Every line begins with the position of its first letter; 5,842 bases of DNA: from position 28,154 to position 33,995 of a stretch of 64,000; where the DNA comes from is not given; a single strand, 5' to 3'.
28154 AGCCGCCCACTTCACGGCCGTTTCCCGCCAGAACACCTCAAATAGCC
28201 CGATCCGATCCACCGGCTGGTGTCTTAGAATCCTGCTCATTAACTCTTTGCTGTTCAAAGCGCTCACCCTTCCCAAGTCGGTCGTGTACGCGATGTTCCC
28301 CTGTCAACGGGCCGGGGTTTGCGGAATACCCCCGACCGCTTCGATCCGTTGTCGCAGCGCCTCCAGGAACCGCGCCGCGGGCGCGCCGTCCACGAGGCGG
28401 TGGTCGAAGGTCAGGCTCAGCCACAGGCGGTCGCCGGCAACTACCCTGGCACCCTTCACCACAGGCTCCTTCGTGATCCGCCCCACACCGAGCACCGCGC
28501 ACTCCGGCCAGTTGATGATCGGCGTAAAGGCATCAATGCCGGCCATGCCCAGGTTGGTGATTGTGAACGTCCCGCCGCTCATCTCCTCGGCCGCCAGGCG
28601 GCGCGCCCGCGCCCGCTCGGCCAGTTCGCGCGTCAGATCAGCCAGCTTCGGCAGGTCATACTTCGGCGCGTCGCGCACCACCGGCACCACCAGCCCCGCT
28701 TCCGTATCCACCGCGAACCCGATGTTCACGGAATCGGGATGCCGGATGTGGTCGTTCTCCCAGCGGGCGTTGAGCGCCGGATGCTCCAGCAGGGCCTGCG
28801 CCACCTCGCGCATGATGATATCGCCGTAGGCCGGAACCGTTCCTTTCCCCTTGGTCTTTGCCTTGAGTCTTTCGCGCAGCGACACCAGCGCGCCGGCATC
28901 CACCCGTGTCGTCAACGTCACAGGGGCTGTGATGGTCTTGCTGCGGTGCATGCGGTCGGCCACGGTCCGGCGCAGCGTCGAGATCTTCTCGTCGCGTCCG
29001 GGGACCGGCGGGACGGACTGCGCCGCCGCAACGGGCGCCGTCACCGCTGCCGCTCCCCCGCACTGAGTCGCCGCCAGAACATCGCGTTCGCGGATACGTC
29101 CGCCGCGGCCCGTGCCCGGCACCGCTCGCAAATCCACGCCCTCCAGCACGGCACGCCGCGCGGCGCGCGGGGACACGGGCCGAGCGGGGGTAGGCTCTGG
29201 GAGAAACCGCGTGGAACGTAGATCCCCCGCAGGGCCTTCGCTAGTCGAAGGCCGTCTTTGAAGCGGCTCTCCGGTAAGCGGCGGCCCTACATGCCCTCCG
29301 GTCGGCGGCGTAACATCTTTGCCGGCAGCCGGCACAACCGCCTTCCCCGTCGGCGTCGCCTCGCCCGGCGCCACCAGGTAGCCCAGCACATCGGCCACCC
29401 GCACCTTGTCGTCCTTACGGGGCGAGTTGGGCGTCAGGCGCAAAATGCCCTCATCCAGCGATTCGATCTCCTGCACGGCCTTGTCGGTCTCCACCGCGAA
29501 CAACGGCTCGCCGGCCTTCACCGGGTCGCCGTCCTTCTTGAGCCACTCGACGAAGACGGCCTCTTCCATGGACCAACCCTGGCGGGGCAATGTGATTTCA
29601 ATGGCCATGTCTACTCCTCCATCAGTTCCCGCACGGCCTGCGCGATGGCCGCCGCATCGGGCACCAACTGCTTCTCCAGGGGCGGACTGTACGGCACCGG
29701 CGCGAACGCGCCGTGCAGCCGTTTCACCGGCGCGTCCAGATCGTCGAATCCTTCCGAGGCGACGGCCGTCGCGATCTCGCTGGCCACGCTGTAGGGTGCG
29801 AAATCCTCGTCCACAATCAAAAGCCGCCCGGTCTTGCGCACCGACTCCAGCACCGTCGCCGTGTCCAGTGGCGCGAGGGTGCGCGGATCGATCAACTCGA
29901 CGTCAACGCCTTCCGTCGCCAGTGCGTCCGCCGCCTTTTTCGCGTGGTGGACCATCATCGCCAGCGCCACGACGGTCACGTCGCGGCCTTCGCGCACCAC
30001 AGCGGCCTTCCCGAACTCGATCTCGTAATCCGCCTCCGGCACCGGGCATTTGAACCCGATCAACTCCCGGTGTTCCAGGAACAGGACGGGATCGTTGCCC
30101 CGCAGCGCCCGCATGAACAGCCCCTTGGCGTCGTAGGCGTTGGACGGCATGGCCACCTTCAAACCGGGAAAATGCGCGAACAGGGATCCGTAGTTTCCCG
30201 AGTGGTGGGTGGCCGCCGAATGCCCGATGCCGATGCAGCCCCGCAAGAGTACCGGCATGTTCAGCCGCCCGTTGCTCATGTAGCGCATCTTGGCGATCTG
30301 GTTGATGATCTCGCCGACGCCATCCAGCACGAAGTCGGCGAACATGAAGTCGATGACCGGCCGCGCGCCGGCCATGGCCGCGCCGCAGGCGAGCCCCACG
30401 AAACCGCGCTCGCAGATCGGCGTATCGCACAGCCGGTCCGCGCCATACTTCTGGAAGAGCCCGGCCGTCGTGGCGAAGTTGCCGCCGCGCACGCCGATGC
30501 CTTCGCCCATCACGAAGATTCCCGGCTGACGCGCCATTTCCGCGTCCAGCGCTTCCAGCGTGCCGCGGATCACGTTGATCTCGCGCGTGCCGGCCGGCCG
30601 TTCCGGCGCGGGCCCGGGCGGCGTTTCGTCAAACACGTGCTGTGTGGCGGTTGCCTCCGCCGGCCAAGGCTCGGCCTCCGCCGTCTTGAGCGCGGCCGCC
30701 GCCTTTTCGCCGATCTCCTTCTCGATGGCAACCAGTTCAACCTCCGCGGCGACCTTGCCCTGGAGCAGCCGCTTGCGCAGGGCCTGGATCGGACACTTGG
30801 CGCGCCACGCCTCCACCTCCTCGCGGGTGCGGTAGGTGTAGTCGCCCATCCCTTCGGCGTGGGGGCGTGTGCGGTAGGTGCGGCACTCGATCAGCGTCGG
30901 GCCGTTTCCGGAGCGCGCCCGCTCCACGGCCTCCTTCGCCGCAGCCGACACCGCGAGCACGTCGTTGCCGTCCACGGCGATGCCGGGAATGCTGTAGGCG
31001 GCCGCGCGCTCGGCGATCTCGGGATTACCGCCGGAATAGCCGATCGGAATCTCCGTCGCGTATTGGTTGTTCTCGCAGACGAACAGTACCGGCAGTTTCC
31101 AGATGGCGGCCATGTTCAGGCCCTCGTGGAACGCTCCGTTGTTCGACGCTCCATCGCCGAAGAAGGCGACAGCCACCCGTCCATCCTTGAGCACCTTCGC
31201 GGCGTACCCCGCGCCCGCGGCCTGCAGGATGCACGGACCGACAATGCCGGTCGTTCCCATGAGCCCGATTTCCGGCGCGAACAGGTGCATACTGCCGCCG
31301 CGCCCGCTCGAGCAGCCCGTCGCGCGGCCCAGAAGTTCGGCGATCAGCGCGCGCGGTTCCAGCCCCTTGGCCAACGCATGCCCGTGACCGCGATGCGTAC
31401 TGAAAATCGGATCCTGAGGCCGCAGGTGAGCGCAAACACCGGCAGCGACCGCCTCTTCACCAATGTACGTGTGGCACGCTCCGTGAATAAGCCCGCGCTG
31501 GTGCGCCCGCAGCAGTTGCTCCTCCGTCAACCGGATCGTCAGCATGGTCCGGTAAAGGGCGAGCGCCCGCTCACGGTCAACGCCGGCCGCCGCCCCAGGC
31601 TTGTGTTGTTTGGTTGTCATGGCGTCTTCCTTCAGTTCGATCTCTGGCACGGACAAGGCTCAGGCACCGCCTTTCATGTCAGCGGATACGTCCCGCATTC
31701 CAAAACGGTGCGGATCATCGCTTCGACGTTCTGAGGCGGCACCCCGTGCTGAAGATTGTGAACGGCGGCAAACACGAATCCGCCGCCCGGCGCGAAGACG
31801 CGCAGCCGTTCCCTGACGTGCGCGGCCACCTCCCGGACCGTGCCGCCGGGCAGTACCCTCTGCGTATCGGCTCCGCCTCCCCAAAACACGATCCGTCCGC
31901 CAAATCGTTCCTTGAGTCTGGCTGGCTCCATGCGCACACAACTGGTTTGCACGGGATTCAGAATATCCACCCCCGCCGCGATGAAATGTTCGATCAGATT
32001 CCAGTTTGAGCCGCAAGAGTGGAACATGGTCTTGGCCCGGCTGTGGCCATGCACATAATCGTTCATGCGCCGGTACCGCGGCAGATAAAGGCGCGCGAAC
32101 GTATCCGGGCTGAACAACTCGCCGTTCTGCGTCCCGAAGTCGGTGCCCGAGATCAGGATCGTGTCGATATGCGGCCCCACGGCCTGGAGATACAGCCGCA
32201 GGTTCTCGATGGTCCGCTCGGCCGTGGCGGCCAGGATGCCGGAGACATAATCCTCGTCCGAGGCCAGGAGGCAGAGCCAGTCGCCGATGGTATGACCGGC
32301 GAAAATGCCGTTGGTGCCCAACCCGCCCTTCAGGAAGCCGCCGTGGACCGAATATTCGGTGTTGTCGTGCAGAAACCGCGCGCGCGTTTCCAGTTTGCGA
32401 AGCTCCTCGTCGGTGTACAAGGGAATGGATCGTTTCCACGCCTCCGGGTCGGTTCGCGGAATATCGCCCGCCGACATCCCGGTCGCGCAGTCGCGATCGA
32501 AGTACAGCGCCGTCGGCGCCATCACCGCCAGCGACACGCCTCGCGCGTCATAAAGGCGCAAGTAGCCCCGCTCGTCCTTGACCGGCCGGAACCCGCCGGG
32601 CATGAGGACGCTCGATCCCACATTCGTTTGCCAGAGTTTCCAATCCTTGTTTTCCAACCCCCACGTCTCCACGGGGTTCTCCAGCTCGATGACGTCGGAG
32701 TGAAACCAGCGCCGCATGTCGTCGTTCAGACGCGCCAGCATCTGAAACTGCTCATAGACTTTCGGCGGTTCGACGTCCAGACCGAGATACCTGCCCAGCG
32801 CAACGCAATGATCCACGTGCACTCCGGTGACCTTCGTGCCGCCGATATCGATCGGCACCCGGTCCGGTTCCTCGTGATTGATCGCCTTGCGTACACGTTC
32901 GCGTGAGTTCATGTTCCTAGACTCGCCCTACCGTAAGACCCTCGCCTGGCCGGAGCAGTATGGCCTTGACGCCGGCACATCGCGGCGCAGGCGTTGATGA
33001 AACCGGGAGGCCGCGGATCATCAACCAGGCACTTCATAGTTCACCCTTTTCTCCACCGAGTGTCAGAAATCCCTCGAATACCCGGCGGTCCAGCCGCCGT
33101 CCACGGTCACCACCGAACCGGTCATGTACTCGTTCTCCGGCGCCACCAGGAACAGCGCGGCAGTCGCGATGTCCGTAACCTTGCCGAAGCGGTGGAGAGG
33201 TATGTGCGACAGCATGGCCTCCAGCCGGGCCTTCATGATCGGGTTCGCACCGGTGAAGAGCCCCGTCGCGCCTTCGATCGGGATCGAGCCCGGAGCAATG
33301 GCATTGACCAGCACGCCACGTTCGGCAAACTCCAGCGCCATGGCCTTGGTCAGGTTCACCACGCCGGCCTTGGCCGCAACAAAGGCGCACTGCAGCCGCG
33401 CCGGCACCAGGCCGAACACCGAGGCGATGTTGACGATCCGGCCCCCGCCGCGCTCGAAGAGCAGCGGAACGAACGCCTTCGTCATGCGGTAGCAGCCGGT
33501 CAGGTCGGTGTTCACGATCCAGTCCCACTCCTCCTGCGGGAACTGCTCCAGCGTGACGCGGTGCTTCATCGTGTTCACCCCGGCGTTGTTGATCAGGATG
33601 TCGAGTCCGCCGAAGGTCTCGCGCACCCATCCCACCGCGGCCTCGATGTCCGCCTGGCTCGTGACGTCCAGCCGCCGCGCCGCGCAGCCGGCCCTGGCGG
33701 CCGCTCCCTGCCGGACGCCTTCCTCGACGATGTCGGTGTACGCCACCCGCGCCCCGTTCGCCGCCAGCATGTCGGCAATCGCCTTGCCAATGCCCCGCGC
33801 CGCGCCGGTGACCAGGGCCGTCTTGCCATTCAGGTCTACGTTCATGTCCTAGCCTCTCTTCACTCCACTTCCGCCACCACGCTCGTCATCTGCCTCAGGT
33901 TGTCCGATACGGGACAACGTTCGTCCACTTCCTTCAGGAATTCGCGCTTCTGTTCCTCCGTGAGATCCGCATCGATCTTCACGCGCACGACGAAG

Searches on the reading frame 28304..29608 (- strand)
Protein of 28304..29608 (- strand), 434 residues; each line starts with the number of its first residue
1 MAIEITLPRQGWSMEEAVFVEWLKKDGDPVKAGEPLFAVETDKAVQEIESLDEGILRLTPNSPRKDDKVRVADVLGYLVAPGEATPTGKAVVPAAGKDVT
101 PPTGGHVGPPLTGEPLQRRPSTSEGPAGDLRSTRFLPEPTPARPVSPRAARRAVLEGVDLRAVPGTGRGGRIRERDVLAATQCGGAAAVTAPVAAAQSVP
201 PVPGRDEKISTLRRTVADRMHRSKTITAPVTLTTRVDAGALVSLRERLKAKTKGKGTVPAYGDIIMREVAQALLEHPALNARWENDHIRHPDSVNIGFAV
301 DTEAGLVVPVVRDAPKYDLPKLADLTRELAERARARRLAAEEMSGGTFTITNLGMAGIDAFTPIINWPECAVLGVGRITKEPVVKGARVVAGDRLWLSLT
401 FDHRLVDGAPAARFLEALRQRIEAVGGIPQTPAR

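Call 9: search_protein_families(library=pfam, proteins=[window:28304-29608:-], max_evalue=0.001)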
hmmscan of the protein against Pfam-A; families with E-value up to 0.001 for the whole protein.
window:28304-29608:- (434 aa): 3 families
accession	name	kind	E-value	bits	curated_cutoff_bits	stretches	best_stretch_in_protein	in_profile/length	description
PF00198.28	2-oxoacid_dh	-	1.1e-74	251.2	23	1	205-424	5-226/232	2-oxoacid dehydrogenases acyltransferase (catalytic domain)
PF00364.28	Biotin_lipoyl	-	2.3e-12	47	22.1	1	4-57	2-54/73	Biotin-requiring enzyme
PF02817.22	E3_binding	-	3.7e-08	33.9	23.7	1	145-178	3-36/36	e3 binding domain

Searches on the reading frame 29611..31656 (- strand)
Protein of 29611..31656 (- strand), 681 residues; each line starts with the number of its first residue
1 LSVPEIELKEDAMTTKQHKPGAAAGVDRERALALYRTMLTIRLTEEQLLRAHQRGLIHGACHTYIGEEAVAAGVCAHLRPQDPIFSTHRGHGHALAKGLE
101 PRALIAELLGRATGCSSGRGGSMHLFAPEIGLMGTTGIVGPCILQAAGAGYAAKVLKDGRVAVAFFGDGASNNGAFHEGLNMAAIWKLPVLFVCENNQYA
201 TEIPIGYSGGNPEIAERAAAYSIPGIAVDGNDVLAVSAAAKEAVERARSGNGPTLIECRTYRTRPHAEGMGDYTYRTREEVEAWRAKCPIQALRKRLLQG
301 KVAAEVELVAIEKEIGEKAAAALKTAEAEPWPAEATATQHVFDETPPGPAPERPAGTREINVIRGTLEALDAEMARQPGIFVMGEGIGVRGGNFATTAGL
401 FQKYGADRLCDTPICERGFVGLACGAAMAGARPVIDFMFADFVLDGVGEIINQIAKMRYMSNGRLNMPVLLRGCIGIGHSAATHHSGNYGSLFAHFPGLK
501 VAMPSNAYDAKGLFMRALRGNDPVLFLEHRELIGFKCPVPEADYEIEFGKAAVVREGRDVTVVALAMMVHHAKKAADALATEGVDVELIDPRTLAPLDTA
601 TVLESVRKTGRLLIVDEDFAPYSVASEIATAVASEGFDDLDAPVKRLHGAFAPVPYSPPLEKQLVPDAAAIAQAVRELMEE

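Call 9: search_protein_families(library=pfam, proteins=[window:29611-31656:-], max_evalue=0.001)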
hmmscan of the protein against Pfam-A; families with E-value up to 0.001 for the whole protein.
window:29611-31656:- (681 aa): 5 families
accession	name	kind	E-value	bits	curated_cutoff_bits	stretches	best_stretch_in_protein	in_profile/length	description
PF00676.26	E1_dh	-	3.2e-84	282.9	22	1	37-332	2-297/300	Dehydrogenase E1 component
PF02779.29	Transket_pyr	-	4.6e-39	134.3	27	1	364-533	7-172/174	Transketolase, pyrimidine binding domain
PF02780.25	Transketolase_C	-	4.2e-36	124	25.9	1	549-671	1-124/124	Transketolase, C-terminal domain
PF17147.9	PFOR_II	-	0.00023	21.9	27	1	559-635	2-81/102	Pyruvate:ferredoxin oxidoreductase core domain II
PF00456.26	Transketolase_N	-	0.00065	19.2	22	0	162-261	147-244/334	Transketolase, thiamine diphosphate binding domain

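Call 74: find_homologous_proteins(query=window:29611-31656:-, max_evalue=1e-50)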
Query window:29611-31656:- (681 aa): 7819 proteins with E <= 1e-50 among 8000 candidates; the best 120 are listed.
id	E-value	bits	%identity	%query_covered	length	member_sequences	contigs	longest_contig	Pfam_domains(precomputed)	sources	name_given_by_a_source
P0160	0.0e+0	1368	89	98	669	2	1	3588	PF00676.26,PF02780.26,PF02779.30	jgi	-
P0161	0.0e+0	1343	88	98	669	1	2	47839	PF00676.26,PF02780.26,PF02779.30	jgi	jgi:2-oxoisovalerate dehydrogenase E1 component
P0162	0.0e+0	1341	88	98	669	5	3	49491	PF00676.26,PF02780.26,PF02779.30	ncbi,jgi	jgi:2-oxoisovalerate dehydrogenase E1 component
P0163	0.0e+0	1333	87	98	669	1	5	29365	PF00676.26,PF02780.26,PF02779.30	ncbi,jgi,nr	ncbi:MAG: dehydrogenase [Lentisphaerae bacterium]|nr:dehydrogenase [Lentisphaerota bacterium]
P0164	0.0e+0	1329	87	98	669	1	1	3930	PF00676.26,PF02780.26,PF02779.30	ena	-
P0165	0.0e+0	1321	88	98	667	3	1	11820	PF00676.26,PF02780.26,PF02779.30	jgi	jgi:2-oxoisovalerate dehydrogenase E1 component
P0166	0.0e+0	1321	88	96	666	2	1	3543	PF00676.26,PF02780.26,PF02779.30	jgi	jgi:2-oxoisovalerate dehydrogenase E1 component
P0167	0.0e+0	1319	87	96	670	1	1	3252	PF00676.26,PF02780.26,PF02779.30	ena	-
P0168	0.0e+0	1314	87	98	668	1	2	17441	PF00676.26,PF02780.26,PF02779.30,PF00456.27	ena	-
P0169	0.0e+0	1314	88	97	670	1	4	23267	PF00676.26,PF02780.26,PF02779.30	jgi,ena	-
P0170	0.0e+0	1313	88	96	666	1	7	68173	PF00676.26,PF02780.26,PF02779.30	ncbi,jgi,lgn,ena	-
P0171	0.0e+0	1312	89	96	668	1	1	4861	PF00676.26,PF02780.26,PF02779.30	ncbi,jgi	jgi:2-oxoisovalerate dehydrogenase E1 component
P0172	0.0e+0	1306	87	96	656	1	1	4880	PF00676.26,PF02780.26,PF02779.30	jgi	jgi:2-oxoisovalerate dehydrogenase E1 component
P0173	0.0e+0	1305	86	98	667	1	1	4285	PF00676.26,PF02780.26,PF02779.30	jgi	-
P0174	0.0e+0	1303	87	96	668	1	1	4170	PF00676.26,PF02780.26,PF02779.30,PF00456.27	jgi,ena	-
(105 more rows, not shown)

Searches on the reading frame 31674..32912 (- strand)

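Call 9: search_protein_families(library=pfam, proteins=[window:31674-32912:-], max_evalue=0.001)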
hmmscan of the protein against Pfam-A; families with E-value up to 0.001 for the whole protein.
window:31674-32912:- (412 aa): 1 family
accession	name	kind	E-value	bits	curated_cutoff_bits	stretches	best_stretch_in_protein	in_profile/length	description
PF01208.23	URO-D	-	5.6e-13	49.1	23.9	1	211-403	164-343/346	Uroporphyrinogen decarboxylase (URO-D)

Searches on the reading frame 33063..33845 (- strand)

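Call 9: search_protein_families(library=pfam, proteins=[window:33063-33845:-], max_evalue=0.001)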
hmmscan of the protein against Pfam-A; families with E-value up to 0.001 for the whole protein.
window:33063-33845:- (260 aa): 4 families
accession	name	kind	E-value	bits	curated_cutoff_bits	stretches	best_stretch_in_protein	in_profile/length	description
PF13561.12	adh_short_C2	-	1.5e-56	192.1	27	1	14-253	1-236/236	Enoyl-(Acyl carrier protein) reductase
PF00106.31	adh_short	-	6.2e-50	169.8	26.6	1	8-188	1-182/195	short chain dehydrogenase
PF08659.16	KR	-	2.9e-07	31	22.6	1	9-160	2-154/180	KR domain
PF23441.1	SDR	-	3e-05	24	27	1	154-251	161-254/258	SDR-like rossmann domain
